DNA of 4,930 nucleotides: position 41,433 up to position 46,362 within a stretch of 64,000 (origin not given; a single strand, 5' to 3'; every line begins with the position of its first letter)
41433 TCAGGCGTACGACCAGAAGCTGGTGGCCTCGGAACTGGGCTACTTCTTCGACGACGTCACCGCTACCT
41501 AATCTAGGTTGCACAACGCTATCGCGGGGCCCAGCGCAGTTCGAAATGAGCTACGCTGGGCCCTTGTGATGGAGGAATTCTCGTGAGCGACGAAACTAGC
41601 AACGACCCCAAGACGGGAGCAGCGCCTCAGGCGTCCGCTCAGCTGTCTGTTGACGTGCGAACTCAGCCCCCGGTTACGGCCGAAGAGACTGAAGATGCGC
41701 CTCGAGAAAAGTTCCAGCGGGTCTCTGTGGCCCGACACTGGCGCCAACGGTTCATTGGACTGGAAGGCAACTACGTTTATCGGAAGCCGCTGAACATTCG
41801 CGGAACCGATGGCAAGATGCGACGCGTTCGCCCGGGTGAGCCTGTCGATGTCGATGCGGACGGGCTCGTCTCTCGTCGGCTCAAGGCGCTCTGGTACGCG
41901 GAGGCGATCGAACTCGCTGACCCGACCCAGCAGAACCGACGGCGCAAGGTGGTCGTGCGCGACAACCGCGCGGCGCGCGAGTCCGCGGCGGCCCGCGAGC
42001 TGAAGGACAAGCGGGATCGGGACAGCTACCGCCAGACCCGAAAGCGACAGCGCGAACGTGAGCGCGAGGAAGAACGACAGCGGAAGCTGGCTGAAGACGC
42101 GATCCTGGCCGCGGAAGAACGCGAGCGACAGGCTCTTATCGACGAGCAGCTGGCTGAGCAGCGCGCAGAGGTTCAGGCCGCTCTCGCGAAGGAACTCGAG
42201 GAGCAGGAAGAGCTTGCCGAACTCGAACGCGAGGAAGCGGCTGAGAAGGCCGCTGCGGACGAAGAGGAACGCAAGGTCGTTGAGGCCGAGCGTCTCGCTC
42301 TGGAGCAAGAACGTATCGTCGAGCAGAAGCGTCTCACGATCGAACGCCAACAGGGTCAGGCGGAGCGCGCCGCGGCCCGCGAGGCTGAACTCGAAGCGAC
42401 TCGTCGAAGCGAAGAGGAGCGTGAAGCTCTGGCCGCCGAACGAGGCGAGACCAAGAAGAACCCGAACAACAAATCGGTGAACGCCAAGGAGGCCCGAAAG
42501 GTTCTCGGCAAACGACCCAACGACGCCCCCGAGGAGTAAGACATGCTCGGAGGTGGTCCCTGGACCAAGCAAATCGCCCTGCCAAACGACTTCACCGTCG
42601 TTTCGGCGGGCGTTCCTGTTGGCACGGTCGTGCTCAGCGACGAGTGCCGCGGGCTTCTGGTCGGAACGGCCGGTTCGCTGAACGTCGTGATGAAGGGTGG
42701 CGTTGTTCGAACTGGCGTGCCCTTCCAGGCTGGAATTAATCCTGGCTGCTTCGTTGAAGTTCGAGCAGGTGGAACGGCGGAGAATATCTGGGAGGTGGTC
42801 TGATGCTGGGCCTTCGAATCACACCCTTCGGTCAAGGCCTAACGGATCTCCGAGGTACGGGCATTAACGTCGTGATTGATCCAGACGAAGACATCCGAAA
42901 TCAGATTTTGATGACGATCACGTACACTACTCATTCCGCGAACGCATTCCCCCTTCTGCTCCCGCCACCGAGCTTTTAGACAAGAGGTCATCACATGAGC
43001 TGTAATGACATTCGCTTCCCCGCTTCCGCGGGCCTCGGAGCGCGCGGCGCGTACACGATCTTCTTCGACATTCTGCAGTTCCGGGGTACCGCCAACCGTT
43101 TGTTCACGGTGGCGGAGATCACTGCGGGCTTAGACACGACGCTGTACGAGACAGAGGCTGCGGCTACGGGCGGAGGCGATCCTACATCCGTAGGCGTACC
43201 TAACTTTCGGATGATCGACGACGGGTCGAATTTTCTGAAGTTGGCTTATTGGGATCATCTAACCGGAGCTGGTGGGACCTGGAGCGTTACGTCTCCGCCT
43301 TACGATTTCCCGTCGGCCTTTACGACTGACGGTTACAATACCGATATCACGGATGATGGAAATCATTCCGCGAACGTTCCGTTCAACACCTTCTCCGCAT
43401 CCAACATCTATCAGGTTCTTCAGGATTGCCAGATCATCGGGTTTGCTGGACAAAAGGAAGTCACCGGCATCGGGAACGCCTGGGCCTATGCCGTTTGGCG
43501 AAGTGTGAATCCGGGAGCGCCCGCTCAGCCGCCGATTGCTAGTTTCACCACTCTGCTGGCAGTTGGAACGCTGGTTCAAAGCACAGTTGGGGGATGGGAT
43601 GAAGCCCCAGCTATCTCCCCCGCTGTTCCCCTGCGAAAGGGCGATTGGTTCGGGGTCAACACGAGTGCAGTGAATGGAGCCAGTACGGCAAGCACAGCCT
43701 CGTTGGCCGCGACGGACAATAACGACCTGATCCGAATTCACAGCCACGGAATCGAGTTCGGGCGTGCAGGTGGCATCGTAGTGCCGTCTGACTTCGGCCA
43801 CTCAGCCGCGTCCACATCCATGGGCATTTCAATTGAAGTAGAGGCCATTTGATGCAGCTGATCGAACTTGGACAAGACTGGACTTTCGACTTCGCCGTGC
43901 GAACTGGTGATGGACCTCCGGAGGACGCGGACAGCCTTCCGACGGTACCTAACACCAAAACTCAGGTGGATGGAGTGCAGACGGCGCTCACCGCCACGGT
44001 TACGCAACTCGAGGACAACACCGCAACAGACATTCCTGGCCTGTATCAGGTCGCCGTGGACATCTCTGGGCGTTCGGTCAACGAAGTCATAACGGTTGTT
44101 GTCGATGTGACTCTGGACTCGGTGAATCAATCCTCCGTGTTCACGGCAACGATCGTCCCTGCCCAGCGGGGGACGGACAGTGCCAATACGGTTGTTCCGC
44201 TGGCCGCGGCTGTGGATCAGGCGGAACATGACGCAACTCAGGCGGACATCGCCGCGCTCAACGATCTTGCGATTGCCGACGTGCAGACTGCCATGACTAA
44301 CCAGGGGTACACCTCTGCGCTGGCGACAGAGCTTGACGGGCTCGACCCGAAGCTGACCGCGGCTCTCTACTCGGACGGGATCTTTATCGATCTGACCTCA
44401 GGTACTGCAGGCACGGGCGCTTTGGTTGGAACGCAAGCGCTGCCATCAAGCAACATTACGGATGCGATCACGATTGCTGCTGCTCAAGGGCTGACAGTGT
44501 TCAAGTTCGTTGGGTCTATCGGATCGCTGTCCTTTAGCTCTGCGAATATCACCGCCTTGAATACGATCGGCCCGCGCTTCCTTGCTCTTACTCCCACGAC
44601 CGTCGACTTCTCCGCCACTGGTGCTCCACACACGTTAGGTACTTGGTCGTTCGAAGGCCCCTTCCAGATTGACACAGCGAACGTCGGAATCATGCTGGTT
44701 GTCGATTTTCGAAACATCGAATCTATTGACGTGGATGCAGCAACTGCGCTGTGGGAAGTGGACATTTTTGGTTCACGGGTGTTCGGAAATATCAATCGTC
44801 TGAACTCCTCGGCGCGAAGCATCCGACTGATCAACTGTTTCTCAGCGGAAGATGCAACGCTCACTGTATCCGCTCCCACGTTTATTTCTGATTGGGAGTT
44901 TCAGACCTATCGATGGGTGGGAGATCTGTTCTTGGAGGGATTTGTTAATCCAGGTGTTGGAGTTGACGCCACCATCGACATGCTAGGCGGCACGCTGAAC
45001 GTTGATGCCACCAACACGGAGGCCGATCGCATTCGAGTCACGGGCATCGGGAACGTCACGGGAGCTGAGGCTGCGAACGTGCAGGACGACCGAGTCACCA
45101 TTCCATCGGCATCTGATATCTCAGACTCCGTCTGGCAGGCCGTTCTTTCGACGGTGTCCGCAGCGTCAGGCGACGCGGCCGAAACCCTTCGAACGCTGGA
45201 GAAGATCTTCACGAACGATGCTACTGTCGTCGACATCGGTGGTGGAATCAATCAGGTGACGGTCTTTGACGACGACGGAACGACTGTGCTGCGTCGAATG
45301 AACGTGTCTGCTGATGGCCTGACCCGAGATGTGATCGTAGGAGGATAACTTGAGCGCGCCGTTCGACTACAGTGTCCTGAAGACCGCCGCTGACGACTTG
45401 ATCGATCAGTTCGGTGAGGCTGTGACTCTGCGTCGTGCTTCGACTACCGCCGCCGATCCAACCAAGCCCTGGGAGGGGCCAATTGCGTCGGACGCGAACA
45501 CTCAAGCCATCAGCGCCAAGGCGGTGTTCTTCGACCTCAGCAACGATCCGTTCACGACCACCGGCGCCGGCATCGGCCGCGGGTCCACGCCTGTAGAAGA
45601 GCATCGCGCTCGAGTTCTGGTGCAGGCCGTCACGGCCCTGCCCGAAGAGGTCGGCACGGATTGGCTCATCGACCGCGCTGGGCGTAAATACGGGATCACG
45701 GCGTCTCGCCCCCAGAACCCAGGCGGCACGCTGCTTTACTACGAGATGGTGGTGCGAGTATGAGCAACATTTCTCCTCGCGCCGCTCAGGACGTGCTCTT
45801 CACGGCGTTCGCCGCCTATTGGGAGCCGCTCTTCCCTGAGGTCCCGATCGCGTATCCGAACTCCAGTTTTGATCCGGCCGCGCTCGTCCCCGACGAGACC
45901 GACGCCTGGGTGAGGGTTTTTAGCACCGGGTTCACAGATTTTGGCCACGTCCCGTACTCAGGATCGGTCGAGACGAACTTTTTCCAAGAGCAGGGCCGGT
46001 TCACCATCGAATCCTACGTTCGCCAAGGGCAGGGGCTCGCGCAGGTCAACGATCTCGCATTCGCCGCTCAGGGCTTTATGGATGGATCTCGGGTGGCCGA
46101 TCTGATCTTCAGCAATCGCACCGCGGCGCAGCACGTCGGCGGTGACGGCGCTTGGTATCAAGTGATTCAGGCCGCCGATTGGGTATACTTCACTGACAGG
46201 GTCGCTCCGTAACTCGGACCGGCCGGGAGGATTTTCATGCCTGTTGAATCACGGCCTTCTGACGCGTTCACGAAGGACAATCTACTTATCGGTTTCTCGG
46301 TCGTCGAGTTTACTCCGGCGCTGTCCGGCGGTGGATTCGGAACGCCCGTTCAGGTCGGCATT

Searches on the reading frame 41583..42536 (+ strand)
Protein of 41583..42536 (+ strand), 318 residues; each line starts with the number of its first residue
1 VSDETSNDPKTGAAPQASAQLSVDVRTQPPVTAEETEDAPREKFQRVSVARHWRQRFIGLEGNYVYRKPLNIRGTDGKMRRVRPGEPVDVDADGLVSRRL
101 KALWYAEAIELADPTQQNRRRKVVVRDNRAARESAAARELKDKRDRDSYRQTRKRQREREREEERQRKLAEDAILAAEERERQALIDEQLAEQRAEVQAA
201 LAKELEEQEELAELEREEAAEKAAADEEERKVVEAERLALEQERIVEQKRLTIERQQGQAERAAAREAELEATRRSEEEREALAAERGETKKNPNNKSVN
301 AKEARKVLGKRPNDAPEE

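Call 70: search_protein_families(library=phrogs, proteins=[window:41583-42536:+], max_evalue=0.1)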
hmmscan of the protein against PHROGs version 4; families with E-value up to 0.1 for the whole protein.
window:41583-42536:+ (318 aa): 1 family
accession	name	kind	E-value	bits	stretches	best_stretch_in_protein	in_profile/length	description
phrog_2716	-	unknown function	0.039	15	1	80-129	22-71/90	-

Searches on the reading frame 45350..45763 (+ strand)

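Call 5: search_protein_families(library=phrogs, proteins=[window:45350-45763:+], max_evalue=0.01)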
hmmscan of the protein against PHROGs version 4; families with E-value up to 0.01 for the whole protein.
window:45350-45763:+ (137 aa): 1 family
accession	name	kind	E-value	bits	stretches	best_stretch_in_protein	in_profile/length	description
phrog_161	-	connector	1.3e-08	36.1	1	6-136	3-118/120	head closure Hc1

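Call 6: search_protein_families(library=pfam, proteins=[window:45350-45763:+], max_evalue=0.01)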
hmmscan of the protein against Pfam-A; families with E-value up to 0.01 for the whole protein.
window:45350-45763:+ (137 aa): 0 families

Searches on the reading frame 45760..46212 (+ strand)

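Call 5: search_protein_families(library=phrogs, proteins=[window:45760-46212:+], max_evalue=0.01)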
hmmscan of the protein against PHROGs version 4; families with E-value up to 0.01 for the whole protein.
window:45760-46212:+ (150 aa): 1 family
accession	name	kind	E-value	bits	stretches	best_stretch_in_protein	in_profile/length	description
phrog_179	-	connector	8.1e-06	26.4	1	8-147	20-152/162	tail terminator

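Call 6: search_protein_families(library=pfam, proteins=[window:45760-46212:+], max_evalue=0.01)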
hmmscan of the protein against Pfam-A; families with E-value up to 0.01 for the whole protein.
window:45760-46212:+ (150 aa): 0 families
